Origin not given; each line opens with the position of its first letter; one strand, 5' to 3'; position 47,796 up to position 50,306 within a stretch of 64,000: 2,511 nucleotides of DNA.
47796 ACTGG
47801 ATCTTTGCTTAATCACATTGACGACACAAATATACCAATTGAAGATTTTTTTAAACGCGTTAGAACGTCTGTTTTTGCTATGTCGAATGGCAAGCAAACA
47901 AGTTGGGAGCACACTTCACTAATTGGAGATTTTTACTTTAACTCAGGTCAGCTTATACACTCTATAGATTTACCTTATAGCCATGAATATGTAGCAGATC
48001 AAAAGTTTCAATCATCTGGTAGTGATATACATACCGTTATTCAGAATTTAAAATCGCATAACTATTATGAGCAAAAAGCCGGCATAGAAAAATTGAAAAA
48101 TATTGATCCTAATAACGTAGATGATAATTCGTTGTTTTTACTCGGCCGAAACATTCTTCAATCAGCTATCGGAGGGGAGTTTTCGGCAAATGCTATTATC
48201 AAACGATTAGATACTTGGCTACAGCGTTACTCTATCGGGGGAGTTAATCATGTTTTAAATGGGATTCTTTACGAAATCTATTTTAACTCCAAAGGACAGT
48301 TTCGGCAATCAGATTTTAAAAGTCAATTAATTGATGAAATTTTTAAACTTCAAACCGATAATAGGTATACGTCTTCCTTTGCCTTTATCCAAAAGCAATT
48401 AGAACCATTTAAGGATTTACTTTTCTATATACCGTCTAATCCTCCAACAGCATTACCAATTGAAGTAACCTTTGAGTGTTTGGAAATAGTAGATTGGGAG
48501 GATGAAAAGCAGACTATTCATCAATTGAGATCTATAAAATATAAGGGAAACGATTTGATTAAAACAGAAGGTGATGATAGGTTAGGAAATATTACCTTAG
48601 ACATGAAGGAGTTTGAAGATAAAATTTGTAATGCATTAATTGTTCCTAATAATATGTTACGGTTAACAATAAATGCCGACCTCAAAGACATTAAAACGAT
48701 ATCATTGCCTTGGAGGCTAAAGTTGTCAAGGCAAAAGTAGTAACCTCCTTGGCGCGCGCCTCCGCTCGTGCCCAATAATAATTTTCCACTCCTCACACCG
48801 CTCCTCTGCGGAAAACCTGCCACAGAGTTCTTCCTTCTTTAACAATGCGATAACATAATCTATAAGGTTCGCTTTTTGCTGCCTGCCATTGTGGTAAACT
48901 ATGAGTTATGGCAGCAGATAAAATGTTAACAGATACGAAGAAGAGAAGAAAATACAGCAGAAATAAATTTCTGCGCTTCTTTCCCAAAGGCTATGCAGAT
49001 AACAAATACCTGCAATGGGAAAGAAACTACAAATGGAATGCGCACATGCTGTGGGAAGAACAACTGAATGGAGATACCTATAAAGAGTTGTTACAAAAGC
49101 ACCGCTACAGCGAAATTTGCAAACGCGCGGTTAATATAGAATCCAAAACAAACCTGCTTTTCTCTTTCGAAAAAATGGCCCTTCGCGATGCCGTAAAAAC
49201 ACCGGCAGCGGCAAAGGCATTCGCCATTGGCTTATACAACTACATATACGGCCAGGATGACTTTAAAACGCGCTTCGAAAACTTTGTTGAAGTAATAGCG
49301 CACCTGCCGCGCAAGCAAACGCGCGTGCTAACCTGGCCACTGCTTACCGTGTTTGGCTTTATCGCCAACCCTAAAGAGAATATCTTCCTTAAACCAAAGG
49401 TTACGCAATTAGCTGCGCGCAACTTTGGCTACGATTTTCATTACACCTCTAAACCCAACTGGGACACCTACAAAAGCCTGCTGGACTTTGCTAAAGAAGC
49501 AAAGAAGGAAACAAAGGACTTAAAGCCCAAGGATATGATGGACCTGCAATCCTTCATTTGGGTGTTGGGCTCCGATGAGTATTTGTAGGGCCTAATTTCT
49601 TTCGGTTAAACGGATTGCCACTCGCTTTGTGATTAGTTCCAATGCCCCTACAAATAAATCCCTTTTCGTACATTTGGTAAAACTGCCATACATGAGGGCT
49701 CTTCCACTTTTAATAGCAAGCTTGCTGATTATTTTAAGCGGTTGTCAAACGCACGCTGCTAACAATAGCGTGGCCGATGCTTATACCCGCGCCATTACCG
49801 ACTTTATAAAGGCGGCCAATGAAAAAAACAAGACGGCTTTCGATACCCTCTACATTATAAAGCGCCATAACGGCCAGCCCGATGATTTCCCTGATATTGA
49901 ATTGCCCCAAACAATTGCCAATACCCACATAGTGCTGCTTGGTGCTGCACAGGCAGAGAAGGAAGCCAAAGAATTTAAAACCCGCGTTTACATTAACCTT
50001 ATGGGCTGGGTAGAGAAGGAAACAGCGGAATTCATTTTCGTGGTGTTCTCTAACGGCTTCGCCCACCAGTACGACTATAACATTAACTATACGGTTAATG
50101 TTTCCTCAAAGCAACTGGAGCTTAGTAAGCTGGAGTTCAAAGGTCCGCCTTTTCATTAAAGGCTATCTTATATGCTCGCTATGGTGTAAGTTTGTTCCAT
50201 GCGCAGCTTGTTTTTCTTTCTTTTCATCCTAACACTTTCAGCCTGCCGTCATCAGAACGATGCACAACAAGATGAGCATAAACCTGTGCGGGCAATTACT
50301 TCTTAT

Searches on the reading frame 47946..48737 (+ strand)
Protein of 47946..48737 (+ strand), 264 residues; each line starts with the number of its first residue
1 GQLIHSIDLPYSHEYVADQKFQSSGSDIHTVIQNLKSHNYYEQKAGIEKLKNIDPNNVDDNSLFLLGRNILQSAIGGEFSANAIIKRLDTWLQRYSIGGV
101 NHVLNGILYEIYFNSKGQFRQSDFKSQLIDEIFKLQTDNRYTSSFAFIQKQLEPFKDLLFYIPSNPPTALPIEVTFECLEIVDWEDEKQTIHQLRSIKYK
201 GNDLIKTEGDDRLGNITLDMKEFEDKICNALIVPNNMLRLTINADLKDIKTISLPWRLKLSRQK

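Call 65: predict_structure(alignment_id=A4)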
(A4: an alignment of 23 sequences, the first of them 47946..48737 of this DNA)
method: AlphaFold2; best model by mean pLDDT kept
length: 264 residues; sequences in the alignment: 23
mean_pLDDT: 89.9   pTM: 0.88
mean pLDDT of the five models: 89.9, 89.9, 89.5, 89.4, 89.4
residues with pLDDT >= 90: 198; 70-90: 50; 50-70: 8; < 50: 8
segments of 3 or more residues with pLDDT < 50: 1-6
pLDDT, mean of each block of 10 residues (from residue 1): 59 91 94 94 94 93 98 95 95 91 98 93 91 94 94 90 91 95 88 93 73 79 93 95 91 87 67
secondary structure, 60 per line:
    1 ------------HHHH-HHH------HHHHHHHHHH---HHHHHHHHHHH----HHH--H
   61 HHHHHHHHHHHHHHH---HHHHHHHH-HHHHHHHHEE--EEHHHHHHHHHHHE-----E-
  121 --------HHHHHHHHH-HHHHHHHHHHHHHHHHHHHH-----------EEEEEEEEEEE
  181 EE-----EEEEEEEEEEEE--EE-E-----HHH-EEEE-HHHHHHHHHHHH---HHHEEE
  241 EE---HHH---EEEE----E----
elements in order: H13-16 H27-36 H40-50 H60-75 H79-86 H88-95 H102-112 H129-137 H139-158 E170-182 E188-199 E215-218 H220-231 E238-242 E252-255

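Call 72: fold_search(model_id=the predicted structure, library=pdb)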
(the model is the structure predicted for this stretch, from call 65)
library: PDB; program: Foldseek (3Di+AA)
matches with E <= 10: 225; with E <= 0.001: 0
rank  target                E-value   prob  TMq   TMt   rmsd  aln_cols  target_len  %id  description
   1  3kq4_A                5.5e-01  0.03  0.13  0.10  21.2       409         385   10  Structure of Intrinsic Factor-Cobalamin bound to its receptor Cubilin (released 2010-03-09)
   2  3mmi_A                8.0e-01  0.10  0.18  0.15  13.5       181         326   13  Crystal structure of the globular tail of Myo4p (released 2010-05-12)
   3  6z0f_B                8.9e-01  0.20  0.18  0.14  12.2       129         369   17  Crystal structure of the membrane pseudokinase YukC/EssB from Bacillus subtilis T7SS (released 2021-05-19)
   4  8fbk                  1.1e+00  0.15  0.23  0.26  12.5       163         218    8  Improving the secretion of designed protein assemblies through negative design of cryptic transmembrane domains (released 2023-03-22)
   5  6xg8_B                1.1e+00  0.03  0.13  0.10  17.0       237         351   14  ISCth4 transposase, pre-cleaved complex, PCC (released 2020-10-14)
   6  2pmv_A                1.2e+00  0.02  0.14  0.10  21.5       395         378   10  Crystal Structure of Human Intrinsic Factor- Cobalamin Complex at 2.6 A Resolution (released 2007-10-30)
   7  6c0f_z                1.2e+00  0.15  0.21  0.22  14.6       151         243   13  Yeast nucleolar pre-60S ribosomal subunit (state 2) (released 2018-03-14)
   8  6emf_A                1.3e+00  0.38  0.33  0.37   7.1       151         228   10  Crystal structure of Rrp1 from Chaetomium thermophilum in space group C2 (released 2017-12-27)
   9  6w08_B                1.4e+00  0.04  0.13  0.10  22.1       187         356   13  Crystal Structure of Motility Associated Killing Factor E from Vibrio cholerae (released 2020-03-11)
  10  8w9z_D                1.5e+00  0.08  0.17  0.09  13.8       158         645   11  The cryo-EM structure of the Nicotiana tabacum PEP-PAP (released 2024-03-13)
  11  7ane_ae               1.7e+00  0.08  0.20  0.11  12.0       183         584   13  Leishmania Major mitochondrial ribosome (released 2021-06-23)
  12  4k1p_B                1.7e+00  0.04  0.13  0.10  22.6       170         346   11  Structure of the NheA component of the Nhe toxin from Bacillus cereus (released 2013-09-18)
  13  6ny5_B                1.8e+00  0.08  0.21  0.16  18.6       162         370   17  Crystal structure of the PUM-HD domain of S. pombe Puf1 in complex with RNA (released 2019-07-03)
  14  4k1p_C                1.8e+00  0.02  0.10  0.09  23.6       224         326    8  Structure of the NheA component of the Nhe toxin from Bacillus cereus (released 2013-09-18)
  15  9mk9_B                1.9e+00  0.06  0.16  0.12  14.8       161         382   15  Structure of the IFIT2-IFIT3 heterodimer from Mus musculus (released 2025-03-12)
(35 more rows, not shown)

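Call 89: fold_search(model_id=the predicted structure, library=viral)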
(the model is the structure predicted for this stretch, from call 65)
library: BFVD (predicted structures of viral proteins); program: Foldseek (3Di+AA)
matches with E <= 10: 226; with E <= 0.001: 0
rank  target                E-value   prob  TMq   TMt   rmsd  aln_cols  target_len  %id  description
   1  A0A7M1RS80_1          4.8e-01  0.04  0.14  0.04  19.7       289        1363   12  (no name in the UniProt tables at hand)
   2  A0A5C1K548            5.4e-01  0.09  0.13  0.18  13.1       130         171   11  (no name in the UniProt tables at hand)
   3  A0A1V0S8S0            6.3e-01  0.11  0.18  0.19  14.2       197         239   10  Ankyrin repeat protein [Catovirus CTV1]
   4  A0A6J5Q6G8            9.2e-01  0.21  0.27  0.09  11.8       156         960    8  TerB_like domain containing protein [uncultured Caudovirales phage]
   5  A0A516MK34            1.0e+00  0.60  0.14  0.24   4.4        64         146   19  (no name in the UniProt tables at hand)
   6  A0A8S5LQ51            1.2e+00  0.05  0.16  0.18  19.7       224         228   10  SITE SPECIFIC RECOMBINASE XERD [Siphoviridae sp. ctTC45]
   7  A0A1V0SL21            1.3e+00  0.33  0.29  0.13   5.7       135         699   12  Phosphoinositide 3-kinase [Klosneuvirus KNV1]
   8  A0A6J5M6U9            1.3e+00  0.08  0.14  0.22  14.0       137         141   15  Crossover junction endodeoxyribonuclease, RusA-like [uncultured Caudovirales phage]
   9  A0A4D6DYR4            1.4e+00  0.28  0.16  0.33   8.0        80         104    9  Uncharacterized protein [Escherichia phage Lidtsur]
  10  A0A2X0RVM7            1.5e+00  0.08  0.19  0.11  13.2       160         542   14  MGF 505-11L CDS protein [African swine fever virus]
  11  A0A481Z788            1.5e+00  0.08  0.11  0.12  14.2       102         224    7  Uncharacterized protein [Pithovirus LCPAC304]
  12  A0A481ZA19            1.6e+00  0.08  0.18  0.12  10.9       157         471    8  Putative transmembrane protein [Pithovirus LCPAC304]
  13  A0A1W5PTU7            1.7e+00  0.06  0.12  0.19   9.7        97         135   13  (no name in the UniProt tables at hand)
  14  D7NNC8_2              1.7e+00  0.02  0.12  0.04  17.2       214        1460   10  RNA-directed RNA polymerase L [Tenuivirus oryzaclavatae]
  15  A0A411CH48            1.8e+00  0.04  0.11  0.04  19.3       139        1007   14  (no name in the UniProt tables at hand)
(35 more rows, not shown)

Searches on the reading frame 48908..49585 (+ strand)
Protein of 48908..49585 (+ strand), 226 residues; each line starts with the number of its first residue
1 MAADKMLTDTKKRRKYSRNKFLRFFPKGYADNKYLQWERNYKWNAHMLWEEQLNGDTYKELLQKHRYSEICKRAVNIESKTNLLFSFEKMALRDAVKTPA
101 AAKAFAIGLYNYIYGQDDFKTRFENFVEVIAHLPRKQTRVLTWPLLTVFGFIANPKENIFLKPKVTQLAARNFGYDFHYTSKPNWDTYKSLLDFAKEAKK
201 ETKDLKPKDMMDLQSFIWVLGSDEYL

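Call 4: search_protein_families(library=pfam, proteins=[window:48908-49585:+], max_evalue=1)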
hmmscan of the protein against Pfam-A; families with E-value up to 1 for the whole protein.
window:48908-49585:+ (226 aa): 1 family
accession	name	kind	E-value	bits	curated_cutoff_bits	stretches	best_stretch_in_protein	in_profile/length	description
PF03305.18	Lipoprotein_X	-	0.051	13.9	25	1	181-224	26-69/182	Mycoplasma MG185/MG260 protein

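Call 5: search_protein_families(library=padloc, proteins=[window:48908-49585:+], max_evalue=1)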
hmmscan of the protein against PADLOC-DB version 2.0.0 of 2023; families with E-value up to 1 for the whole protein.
window:48908-49585:+ (226 aa): 0 families

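Call 6: search_protein_families(library=ncbifam, proteins=[window:48908-49585:+], max_evalue=1)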
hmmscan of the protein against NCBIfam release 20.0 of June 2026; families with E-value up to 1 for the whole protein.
window:48908-49585:+ (226 aa): 0 families

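Call 62: search_protein_families(library=phrogs, proteins=[window:48908-49585:+], max_evalue=0.01)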
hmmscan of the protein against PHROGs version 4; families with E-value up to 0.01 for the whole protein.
window:48908-49585:+ (226 aa): 0 families

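Call 77: find_homologous_proteins(query=window:48908-49585:+)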
Query window:48908-49585:+ (226 aa): 8000 proteins with E <= 0.001 among 8000 candidates; the best 120 are listed.
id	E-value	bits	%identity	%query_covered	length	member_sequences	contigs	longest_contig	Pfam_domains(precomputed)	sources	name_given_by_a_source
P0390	1.8e-133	461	90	100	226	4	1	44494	-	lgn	-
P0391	8.9e-100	351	69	97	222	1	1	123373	-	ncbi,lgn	-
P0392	5.9e-99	348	68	97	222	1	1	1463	-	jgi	jgi:hypothetical protein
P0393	5.3e-98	345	70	92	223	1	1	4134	-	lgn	-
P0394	6.3e-98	345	69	97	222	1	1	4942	-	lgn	-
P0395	2.4e-97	343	66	100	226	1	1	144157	-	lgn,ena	-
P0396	2.7e-97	343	67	97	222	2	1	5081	-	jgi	jgi:hypothetical protein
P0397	3.4e-97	343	66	100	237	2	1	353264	-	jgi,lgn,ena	-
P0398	3.9e-97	342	68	97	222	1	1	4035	-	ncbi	-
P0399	4.7e-97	342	68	96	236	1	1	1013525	-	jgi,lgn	jgi:hypothetical protein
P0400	5.7e-97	342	67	97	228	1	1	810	-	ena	-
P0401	8.2e-97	341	69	95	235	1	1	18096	-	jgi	jgi:hypothetical protein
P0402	1.8e-96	340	69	91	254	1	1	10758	-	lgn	-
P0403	1.9e-95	337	66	97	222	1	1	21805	-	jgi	jgi:hypothetical protein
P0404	8.9e-95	335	66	98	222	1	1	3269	-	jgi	jgi:hypothetical protein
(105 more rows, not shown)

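Call 78: find_encoding_contigs(protein=P0390, flank=8000, max_places=2)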
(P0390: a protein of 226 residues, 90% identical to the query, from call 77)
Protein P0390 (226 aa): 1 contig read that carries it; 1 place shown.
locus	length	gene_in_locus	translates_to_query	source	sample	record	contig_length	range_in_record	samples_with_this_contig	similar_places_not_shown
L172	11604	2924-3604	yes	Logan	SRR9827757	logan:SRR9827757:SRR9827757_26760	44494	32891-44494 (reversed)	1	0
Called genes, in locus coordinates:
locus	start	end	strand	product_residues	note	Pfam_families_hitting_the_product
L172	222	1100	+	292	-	-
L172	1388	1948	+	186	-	PF20329:DUF6624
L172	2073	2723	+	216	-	PF06197:DUF998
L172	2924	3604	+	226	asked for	-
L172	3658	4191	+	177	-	PF12867:DinB_2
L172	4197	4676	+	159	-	-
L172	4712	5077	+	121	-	PF13474:SnoaL_3, PF13577:SnoaL_4 (weak), PF14534:DUF4440, PF12680:SnoaL_2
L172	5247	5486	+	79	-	-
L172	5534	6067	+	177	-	PF13302:Acetyltransf_3, PF13420:Acetyltransf_4, PF00583:Acetyltransf_1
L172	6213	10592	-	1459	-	PF01835:MG2, PF07703:A2M_BRD (faint), PF13620:CarboxypepD_reg, PF13715:CarbopepD_reg_2, PF00207:A2M, PF07678:TED_complement, PF07677:A2M_recep (faint)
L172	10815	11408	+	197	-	PF04542:Sigma70_r2, PF08281:Sigma70_r4_2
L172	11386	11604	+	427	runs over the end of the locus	PF07719:TPR_2 (faint), PF13432:TPR_16 (faint)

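Call 79: find_encoding_contigs(protein=P0391, flank=8000, max_places=1)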
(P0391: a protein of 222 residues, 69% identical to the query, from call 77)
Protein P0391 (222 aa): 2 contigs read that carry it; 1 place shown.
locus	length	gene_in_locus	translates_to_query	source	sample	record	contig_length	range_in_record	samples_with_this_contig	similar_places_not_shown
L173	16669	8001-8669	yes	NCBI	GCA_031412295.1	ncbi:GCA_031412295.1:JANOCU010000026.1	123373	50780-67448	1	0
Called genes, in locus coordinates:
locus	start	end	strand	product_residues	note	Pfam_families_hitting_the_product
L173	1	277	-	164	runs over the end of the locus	PF00430:ATP-synt_B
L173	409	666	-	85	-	PF00137:ATP-synt_C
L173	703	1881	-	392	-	PF28541:DUF8433, PF00119:ATP-synt_A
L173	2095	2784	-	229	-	-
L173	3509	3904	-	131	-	PF04519:Bactofilin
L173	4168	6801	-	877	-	PF07719:TPR_2 (faint), PF00515:TPR_1 (faint), PF13181:TPR_8 (faint), PF13432:TPR_16 (faint), PF14559:TPR_19 (faint), PF13176:TPR_7 (faint), PF13424:TPR_12 (weak), PF13174:TPR_6 (weak), +1 more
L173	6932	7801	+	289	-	PF01551:Peptidase_M23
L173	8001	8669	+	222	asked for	-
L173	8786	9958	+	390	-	PF02670:DXP_reductoisom, PF08436:DXP_redisom_C, PF13288:DXPR_C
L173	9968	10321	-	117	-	PF18480:DUF5615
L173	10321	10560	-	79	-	PF04255:DUF433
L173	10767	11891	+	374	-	PF13173:AAA_14, PF13635:DUF4143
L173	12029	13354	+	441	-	PF02163:Peptidase_M50, PF00595:PDZ (faint), PF13180:PDZ_2 (faint), PF17820:PDZ_6 (faint)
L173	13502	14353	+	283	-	-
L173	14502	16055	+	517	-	PF00171:Aldedh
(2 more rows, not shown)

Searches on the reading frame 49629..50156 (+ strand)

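Call 4: search_protein_families(library=pfam, proteins=[window:49629-50156:+], max_evalue=1)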
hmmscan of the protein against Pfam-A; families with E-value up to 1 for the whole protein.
window:49629-50156:+ (176 aa): 1 family
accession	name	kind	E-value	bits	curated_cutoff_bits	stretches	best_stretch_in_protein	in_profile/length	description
PF08139.17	LPAM_1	-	0.17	12.8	20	1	27-40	5-18/18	Prokaryotic membrane lipoprotein lipid attachment site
